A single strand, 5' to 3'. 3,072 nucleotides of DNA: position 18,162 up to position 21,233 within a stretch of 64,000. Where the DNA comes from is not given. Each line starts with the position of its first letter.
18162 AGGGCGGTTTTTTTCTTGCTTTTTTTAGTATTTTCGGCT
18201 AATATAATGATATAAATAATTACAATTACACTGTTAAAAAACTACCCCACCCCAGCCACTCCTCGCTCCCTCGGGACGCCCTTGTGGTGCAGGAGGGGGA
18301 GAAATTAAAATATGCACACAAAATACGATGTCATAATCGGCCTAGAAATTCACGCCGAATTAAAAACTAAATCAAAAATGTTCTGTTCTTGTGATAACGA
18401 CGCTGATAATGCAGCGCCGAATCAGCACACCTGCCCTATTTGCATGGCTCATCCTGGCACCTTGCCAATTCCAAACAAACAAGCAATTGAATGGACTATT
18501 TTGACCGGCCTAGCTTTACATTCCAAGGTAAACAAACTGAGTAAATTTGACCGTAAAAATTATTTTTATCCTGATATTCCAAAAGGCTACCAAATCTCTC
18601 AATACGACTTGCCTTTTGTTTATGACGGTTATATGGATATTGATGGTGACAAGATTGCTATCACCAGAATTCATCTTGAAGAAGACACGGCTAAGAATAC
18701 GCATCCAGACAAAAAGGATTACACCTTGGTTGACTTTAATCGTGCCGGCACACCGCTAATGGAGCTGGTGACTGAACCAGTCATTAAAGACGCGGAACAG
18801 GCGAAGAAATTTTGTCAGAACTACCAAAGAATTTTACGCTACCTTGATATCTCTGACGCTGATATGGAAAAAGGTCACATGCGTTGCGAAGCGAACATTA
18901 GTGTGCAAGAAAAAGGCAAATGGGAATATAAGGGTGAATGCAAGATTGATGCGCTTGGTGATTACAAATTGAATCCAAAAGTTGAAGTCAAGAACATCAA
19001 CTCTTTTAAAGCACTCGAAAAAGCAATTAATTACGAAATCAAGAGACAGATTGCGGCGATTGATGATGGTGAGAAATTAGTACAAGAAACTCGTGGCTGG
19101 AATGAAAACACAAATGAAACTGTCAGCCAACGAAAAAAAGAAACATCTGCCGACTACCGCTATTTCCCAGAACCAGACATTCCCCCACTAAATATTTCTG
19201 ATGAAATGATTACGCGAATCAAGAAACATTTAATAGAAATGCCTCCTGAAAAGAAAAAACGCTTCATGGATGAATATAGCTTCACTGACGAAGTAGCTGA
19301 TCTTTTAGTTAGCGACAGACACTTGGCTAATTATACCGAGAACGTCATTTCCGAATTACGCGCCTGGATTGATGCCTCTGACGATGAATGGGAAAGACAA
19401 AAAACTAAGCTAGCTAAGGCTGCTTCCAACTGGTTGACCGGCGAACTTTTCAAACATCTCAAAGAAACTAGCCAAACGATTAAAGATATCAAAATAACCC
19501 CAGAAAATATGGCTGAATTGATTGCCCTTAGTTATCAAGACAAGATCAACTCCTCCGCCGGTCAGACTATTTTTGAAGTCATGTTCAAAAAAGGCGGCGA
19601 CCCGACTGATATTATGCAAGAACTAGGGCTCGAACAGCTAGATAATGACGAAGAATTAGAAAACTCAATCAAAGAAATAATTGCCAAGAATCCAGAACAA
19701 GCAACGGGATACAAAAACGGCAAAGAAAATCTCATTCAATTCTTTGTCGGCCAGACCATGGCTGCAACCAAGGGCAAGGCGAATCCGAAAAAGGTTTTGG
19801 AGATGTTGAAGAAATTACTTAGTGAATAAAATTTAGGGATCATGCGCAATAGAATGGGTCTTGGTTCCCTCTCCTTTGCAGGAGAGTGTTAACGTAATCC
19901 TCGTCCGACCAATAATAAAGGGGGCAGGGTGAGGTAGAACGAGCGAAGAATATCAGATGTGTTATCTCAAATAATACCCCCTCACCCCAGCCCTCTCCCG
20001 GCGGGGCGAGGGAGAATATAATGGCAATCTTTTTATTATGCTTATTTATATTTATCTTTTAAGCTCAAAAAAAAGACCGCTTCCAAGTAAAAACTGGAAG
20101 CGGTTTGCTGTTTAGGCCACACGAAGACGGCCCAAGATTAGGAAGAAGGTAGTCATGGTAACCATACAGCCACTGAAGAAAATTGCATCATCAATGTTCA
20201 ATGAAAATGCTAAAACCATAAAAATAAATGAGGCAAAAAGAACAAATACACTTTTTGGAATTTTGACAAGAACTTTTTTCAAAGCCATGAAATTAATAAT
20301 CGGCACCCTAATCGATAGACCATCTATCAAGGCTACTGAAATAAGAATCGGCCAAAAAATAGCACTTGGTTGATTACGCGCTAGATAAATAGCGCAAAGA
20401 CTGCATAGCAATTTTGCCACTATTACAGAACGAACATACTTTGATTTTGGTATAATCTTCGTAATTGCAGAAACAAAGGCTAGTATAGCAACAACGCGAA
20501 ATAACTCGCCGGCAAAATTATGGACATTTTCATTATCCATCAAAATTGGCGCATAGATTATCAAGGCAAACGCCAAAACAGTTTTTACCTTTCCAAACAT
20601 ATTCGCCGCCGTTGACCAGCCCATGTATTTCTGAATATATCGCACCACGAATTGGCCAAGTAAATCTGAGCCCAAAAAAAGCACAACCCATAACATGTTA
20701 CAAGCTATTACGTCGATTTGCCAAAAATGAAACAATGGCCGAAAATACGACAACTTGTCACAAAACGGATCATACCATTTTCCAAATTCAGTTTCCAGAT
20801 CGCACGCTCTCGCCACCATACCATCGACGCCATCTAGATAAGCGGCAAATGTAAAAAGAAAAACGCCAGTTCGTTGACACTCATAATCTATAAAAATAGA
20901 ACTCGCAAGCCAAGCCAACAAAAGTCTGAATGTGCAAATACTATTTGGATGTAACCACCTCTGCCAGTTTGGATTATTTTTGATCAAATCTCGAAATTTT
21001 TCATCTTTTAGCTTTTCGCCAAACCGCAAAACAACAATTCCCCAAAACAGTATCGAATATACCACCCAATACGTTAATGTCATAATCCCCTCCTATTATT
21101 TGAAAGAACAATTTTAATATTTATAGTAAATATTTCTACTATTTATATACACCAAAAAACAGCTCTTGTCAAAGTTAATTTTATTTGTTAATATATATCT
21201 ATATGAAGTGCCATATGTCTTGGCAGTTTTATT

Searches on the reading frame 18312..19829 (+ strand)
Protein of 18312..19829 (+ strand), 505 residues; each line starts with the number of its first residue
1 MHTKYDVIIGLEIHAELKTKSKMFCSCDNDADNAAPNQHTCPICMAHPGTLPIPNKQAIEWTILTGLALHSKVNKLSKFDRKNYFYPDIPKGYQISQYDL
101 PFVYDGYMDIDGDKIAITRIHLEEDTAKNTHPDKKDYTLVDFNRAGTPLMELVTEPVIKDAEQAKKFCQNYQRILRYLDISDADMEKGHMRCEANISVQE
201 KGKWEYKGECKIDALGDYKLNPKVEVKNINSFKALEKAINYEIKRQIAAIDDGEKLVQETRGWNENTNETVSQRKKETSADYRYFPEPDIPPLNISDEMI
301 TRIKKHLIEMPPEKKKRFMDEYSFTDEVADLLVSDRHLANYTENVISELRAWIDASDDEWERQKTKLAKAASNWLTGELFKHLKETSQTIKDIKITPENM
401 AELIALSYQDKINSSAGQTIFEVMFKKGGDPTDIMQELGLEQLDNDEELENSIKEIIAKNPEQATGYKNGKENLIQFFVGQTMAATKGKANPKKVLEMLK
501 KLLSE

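Call 50: search_protein_families(library=pfam, proteins=[window:18312-19829:+], max_evalue=0.0001)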
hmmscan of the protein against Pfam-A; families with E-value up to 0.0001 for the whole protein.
window:18312-19829:+ (505 aa): 2 families
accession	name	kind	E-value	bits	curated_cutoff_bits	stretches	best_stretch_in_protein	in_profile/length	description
PF02934.20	GatB_N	-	9.2e-113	376.5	23.4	1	7-300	1-276/277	GatB/GatE catalytic domain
PF02637.23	GatB_Yqey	-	1.5e-42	145.4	27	1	365-503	10-148/148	GatB domain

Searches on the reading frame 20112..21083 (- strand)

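Call 50: search_protein_families(library=pfam, proteins=[window:20112-21083:-], max_evalue=0.0001)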
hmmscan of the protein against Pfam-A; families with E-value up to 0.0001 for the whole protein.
window:20112-21083:- (323 aa): 1 family
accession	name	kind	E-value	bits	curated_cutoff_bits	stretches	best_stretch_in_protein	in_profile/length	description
PF01066.26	CDP-OH_P_transf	-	8.3e-20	72.2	22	1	43-194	1-138/152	CDP-alcohol phosphatidyltransferase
